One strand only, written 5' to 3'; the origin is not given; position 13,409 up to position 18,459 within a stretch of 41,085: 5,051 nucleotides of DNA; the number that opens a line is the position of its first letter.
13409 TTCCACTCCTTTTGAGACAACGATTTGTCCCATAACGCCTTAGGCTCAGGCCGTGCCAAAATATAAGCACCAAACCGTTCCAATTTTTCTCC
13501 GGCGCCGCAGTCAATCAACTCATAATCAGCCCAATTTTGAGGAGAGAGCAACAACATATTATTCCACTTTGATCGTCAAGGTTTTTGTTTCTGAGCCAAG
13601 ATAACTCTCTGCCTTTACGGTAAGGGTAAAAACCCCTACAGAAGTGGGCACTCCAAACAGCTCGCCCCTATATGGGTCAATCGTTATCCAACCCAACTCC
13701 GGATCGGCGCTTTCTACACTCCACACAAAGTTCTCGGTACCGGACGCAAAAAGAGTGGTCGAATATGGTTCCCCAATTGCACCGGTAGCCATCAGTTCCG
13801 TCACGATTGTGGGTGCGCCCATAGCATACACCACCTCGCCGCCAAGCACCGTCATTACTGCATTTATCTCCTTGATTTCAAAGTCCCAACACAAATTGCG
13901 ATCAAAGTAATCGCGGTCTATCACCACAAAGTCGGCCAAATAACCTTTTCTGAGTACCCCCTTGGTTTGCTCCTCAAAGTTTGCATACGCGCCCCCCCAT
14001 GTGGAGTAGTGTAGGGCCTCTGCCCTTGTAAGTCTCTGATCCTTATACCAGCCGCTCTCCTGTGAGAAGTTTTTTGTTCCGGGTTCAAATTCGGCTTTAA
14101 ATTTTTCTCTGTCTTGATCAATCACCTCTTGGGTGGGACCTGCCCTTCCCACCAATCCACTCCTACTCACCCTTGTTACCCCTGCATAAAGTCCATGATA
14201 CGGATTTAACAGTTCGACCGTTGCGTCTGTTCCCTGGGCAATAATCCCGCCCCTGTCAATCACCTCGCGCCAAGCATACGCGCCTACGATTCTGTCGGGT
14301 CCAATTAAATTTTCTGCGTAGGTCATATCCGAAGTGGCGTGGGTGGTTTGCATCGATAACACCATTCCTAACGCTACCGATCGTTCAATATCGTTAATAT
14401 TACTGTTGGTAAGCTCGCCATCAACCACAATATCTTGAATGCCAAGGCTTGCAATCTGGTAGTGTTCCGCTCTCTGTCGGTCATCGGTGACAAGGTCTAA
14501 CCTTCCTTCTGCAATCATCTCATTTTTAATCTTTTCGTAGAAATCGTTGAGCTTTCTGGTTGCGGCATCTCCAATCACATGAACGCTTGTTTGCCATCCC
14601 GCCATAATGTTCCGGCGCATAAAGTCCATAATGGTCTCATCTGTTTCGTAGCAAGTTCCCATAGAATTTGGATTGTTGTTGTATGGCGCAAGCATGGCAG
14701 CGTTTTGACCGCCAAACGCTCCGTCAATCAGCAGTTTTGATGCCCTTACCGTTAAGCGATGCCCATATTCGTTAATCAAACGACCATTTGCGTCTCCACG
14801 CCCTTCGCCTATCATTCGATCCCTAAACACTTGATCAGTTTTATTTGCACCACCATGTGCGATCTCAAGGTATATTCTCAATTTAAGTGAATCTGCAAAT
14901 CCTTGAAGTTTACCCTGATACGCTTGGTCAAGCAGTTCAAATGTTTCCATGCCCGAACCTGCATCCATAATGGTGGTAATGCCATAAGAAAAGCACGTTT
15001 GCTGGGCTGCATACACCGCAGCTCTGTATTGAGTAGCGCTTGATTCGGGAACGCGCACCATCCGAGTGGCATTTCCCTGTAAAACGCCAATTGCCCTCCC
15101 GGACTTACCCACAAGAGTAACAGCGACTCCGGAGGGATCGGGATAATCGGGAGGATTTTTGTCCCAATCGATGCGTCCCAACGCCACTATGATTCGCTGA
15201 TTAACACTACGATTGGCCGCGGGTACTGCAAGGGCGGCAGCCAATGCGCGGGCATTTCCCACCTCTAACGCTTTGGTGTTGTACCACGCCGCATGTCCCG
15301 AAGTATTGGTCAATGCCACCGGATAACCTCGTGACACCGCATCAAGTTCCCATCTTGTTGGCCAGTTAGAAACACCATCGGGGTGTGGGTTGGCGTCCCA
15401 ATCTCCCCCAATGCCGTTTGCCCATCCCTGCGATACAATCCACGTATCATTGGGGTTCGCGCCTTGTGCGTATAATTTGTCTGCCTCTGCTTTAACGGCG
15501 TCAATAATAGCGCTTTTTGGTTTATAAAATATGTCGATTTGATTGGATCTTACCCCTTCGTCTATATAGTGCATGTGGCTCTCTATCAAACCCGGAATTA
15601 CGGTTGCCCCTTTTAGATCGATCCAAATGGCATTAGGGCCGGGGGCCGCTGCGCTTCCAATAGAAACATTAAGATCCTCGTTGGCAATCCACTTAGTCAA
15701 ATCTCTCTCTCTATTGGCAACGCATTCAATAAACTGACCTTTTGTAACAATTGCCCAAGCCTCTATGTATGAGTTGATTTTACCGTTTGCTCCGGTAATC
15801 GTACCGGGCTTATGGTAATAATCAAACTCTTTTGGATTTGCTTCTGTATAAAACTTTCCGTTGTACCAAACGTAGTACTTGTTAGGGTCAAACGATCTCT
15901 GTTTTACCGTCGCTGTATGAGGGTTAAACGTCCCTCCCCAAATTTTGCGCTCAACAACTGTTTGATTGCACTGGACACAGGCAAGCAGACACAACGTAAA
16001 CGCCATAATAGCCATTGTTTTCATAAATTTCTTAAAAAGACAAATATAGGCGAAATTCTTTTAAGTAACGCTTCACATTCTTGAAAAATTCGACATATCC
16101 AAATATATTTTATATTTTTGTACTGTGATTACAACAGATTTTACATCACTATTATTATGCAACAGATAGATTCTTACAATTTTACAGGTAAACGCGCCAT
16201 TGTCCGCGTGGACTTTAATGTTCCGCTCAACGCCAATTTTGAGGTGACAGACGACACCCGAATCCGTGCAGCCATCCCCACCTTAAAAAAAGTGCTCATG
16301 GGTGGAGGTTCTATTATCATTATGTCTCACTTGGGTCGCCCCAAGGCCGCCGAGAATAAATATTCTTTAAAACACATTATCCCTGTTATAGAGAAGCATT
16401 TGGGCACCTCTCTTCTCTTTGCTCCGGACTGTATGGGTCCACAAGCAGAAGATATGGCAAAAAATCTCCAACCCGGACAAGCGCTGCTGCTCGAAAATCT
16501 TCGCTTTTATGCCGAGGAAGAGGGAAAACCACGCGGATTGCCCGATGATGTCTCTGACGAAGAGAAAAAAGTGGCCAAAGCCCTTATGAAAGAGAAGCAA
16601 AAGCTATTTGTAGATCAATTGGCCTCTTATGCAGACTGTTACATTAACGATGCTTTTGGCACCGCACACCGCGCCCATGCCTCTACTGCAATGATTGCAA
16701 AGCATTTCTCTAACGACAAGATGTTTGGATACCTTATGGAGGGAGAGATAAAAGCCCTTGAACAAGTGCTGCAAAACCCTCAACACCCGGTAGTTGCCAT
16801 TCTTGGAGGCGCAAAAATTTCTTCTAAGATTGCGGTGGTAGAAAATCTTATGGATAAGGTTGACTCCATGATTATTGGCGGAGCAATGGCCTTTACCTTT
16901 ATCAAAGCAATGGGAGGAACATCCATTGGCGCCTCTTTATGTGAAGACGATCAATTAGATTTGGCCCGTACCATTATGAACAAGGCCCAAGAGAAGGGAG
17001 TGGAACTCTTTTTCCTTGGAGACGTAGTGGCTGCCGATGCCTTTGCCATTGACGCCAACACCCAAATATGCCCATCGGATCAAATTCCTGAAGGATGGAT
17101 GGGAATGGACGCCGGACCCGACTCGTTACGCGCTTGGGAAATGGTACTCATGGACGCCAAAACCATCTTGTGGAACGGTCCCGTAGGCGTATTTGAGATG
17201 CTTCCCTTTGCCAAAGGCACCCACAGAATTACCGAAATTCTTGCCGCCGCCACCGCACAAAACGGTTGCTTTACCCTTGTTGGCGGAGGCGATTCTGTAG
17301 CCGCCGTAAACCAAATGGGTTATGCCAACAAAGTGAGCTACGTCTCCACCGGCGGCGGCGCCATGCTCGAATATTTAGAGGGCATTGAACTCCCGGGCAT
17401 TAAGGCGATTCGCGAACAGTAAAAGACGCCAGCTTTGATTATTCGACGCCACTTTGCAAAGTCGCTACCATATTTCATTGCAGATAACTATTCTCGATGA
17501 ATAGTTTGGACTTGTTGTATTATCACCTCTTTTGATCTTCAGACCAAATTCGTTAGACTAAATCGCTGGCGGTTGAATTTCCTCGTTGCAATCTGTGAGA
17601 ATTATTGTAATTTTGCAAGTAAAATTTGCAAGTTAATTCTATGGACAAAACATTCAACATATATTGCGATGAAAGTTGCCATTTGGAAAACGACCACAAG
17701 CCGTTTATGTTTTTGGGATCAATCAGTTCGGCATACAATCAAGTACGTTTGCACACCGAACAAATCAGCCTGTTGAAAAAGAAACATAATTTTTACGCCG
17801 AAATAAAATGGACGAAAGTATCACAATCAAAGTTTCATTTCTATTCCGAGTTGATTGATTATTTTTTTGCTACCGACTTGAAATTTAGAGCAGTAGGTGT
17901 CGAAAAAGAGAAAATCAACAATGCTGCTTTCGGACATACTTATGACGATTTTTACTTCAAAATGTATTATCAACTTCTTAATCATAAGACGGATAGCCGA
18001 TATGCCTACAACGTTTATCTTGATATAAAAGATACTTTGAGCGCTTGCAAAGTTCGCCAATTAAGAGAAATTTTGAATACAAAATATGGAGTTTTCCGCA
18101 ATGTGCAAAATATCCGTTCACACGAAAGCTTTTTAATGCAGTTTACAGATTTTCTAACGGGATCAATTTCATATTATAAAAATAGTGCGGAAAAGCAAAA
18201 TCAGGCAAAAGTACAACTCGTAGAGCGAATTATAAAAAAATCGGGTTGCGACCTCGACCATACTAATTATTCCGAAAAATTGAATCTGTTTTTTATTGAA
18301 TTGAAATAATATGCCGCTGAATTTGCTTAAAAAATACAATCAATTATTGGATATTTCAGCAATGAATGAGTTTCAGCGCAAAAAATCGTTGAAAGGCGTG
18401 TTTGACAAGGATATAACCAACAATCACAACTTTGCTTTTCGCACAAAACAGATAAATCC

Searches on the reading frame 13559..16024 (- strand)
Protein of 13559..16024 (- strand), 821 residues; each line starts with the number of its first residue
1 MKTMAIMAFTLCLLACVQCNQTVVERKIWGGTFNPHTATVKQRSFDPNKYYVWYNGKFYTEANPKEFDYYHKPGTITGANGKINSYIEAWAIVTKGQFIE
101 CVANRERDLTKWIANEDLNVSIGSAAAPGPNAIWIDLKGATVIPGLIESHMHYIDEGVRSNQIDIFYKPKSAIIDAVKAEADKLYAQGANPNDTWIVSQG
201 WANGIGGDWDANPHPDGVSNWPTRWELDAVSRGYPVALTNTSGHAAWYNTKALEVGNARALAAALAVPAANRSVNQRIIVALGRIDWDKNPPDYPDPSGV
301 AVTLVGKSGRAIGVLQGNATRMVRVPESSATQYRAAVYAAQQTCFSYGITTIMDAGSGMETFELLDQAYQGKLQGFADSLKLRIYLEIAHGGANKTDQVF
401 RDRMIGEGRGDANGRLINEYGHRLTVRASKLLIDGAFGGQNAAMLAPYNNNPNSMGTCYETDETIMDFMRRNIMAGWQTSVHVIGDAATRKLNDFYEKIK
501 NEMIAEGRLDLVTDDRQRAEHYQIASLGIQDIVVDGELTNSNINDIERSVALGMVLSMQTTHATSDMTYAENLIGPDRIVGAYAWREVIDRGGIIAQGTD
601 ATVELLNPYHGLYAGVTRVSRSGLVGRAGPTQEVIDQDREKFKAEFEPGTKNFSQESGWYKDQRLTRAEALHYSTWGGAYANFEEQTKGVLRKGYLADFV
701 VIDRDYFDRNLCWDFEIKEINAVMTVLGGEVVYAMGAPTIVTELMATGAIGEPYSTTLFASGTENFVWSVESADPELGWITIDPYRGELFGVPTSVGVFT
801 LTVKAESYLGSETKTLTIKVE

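Call 61: search_protein_families(library=pfam, proteins=[window:13559-16024:-], max_evalue=0.00001)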
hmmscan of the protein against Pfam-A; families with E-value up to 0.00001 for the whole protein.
window:13559-16024:- (821 aa): 2 families
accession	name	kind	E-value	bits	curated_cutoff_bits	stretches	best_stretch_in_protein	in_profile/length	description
PF07969.17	Amidohydro_3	-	6.1e-62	211.1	29.7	2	292-733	116-472/472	Amidohydrolase family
PF01979.26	Amidohydro_1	-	3.6e-06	26.9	25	0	574-732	227-345/345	Amidohydrolase family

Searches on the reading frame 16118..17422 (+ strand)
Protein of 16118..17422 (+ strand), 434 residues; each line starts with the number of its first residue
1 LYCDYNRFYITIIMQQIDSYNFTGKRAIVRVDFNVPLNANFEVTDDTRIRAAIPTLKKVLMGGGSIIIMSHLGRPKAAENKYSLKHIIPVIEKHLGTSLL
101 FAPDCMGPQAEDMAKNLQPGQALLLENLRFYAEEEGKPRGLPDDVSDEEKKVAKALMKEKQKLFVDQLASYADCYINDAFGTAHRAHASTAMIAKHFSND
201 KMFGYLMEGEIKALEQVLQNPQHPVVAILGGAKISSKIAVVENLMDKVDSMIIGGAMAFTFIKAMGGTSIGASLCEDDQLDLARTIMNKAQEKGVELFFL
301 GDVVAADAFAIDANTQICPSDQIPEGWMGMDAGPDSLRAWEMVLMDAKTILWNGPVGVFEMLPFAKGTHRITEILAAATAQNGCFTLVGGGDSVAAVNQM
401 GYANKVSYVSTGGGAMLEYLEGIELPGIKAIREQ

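Call 61: search_protein_families(library=pfam, proteins=[window:16118-17422:+], max_evalue=0.00001)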
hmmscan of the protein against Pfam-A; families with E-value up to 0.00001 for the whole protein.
window:16118-17422:+ (434 aa): 1 family
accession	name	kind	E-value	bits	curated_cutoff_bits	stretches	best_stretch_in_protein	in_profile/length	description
PF00162.24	PGK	-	2.2e-146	488.2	27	1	17-422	1-378/379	Phosphoglycerate kinase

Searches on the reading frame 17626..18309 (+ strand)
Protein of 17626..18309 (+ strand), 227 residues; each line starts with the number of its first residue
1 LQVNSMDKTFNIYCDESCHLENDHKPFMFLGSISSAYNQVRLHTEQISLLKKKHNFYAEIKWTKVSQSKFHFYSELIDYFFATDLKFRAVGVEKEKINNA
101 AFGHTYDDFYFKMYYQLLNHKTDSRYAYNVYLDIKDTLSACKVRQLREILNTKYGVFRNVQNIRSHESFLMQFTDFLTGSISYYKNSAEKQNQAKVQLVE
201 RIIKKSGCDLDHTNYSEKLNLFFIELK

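Call 68: search_protein_families(library=pfam, proteins=[window:17626-18309:+], max_evalue=0.01)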
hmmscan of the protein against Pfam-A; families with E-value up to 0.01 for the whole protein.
window:17626-18309:+ (227 aa): 2 families
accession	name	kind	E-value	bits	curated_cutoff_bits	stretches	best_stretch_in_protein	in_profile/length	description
PF12686.12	DUF3800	-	3.1e-14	54.3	21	1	11-183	1-148/149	Protein of unknown function (DUF3800)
PF11267.13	DUF3067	-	0.0054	17.6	25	0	145-208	2-63/98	Domain of unknown function (DUF3067)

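Call 87: search_protein_families(library=padloc, proteins=[window:17626-18309:+], max_evalue=0.001)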
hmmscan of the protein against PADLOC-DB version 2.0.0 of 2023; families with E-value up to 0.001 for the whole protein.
window:17626-18309:+ (227 aa): 2 families
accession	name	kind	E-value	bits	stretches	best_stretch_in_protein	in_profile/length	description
PDLC04353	PDC-M04A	-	5.9e-80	266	1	6-226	1-228/232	-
PDLC04354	PDC-M04A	-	1.8e-33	114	1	50-226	1-185/190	-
